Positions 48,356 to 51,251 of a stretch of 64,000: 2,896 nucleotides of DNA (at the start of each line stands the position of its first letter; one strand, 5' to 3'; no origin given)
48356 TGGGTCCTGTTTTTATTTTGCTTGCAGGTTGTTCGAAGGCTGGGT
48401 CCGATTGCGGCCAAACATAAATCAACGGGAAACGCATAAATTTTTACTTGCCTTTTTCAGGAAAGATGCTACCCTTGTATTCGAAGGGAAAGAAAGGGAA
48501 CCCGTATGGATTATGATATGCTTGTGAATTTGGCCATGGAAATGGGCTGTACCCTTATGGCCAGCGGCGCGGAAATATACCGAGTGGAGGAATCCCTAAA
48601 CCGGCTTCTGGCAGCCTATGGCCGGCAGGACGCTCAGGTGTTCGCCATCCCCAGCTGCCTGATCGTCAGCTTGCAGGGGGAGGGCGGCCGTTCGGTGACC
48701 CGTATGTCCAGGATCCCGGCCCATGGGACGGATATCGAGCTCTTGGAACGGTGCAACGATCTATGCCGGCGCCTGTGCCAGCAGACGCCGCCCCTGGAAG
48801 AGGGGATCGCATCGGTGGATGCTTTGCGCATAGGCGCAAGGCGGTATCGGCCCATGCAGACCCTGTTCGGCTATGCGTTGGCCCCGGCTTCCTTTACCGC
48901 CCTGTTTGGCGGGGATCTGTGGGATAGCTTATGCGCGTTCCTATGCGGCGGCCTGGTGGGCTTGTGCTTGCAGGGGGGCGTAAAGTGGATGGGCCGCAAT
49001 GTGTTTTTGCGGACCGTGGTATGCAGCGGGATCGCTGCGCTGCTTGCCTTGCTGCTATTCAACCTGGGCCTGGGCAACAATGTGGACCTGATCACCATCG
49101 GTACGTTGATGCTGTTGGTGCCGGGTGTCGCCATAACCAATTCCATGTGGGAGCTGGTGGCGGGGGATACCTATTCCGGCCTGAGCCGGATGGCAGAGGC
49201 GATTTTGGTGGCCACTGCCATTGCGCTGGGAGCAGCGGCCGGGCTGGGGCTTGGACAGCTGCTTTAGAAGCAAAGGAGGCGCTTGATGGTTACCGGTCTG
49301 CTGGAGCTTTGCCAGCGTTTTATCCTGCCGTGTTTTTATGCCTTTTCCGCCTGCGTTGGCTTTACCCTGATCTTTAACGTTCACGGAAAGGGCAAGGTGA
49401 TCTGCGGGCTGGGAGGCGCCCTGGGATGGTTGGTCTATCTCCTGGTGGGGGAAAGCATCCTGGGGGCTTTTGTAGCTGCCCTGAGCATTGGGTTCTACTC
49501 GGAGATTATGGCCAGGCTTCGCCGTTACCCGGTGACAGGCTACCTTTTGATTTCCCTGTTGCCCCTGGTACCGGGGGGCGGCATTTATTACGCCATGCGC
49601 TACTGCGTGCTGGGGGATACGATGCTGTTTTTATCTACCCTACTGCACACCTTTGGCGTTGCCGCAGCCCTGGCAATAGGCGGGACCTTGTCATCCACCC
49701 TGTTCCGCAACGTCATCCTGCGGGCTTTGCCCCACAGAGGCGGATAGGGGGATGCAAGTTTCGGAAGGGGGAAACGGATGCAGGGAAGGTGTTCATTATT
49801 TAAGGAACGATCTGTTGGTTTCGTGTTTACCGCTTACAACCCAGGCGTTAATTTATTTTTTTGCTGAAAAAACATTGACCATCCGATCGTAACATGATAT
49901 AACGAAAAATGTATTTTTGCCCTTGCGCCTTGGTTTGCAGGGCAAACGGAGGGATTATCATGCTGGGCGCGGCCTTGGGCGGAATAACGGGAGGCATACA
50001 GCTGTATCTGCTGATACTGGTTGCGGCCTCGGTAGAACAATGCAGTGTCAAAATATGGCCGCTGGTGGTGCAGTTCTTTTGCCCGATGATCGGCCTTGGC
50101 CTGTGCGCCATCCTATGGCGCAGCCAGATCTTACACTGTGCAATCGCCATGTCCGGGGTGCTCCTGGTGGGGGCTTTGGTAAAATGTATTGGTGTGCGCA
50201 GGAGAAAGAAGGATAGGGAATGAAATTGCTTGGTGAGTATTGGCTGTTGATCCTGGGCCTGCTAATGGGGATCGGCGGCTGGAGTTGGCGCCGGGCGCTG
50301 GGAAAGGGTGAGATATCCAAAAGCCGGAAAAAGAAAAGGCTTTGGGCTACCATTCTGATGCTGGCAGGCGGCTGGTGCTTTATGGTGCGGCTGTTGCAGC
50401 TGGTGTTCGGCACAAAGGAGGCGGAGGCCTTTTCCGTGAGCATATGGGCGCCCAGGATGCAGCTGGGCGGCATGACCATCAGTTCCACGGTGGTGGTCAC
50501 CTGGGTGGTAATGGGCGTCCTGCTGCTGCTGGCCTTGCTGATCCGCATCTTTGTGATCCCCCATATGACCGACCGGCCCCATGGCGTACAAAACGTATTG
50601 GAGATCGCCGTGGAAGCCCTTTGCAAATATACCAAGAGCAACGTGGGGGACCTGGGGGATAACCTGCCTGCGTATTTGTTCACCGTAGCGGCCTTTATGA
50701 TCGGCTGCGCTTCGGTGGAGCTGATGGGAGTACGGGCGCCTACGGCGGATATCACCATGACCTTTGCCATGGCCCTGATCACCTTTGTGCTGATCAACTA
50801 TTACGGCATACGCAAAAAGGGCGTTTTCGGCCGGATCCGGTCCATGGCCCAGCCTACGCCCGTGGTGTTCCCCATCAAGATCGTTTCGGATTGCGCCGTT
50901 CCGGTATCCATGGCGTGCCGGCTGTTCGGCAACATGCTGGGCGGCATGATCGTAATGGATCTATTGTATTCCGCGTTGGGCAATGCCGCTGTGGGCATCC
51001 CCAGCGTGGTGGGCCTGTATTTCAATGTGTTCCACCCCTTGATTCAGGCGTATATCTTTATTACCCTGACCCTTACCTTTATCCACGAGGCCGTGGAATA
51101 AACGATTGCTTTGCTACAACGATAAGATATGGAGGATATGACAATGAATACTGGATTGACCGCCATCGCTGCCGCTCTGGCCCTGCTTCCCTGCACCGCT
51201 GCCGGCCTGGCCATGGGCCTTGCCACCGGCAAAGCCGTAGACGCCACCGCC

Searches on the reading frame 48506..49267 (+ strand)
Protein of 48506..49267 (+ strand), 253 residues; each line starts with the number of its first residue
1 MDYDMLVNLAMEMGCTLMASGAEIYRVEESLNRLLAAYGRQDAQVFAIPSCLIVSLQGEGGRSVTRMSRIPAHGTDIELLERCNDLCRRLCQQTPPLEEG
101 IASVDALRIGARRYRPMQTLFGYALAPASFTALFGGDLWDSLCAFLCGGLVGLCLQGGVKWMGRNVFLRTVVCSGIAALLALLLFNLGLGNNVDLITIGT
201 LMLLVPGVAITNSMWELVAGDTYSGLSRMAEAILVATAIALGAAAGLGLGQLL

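Call 36: search_protein_families(library=pfam, proteins=[window:48506-49267:+], max_evalue=0.001)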
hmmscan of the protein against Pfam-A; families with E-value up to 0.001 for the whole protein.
window:48506-49267:+ (253 aa): 2 families
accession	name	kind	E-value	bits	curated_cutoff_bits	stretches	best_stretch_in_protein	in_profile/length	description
PF06738.18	ThrE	-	3.4e-65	220.3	26.3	1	9-249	2-240/241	Putative threonine/serine exporter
PF12821.13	ThrE_2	-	3.7e-06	27.7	27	1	159-244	36-124/129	Threonine/Serine exporter, ThrE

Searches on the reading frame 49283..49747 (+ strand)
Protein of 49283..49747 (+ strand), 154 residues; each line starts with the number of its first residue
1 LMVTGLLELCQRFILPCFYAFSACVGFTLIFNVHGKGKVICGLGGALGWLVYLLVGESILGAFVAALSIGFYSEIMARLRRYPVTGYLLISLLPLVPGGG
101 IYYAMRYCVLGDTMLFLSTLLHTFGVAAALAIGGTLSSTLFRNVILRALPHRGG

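Call 36: search_protein_families(library=pfam, proteins=[window:49283-49747:+], max_evalue=0.001)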
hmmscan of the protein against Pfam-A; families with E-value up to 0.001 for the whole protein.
window:49283-49747:+ (154 aa): 2 families
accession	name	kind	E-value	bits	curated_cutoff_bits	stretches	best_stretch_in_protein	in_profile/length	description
PF12821.13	ThrE_2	-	8.4e-32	110.6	27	1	17-139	2-128/129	Threonine/Serine exporter, ThrE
PF06738.18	ThrE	-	8.1e-05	22.6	26.3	1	14-139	109-239/241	Putative threonine/serine exporter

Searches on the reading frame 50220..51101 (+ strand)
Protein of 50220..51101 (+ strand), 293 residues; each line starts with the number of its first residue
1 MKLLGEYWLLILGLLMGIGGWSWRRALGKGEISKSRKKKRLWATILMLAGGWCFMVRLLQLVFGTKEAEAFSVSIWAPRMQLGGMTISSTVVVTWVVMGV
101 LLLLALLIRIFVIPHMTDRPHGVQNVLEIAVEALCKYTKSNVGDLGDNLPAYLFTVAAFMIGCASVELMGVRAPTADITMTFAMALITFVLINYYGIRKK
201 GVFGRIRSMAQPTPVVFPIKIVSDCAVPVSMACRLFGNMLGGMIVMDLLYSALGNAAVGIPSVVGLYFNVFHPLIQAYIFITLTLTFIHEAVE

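Call 36: search_protein_families(library=pfam, proteins=[window:50220-51101:+], max_evalue=0.001)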
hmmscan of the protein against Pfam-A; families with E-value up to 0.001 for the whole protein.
window:50220-51101:+ (293 aa): 1 family
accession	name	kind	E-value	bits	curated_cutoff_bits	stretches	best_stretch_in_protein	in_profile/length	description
PF00119.25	ATP-synt_A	-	1.5e-38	133.3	33.9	1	93-288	3-216/217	ATP synthase A chain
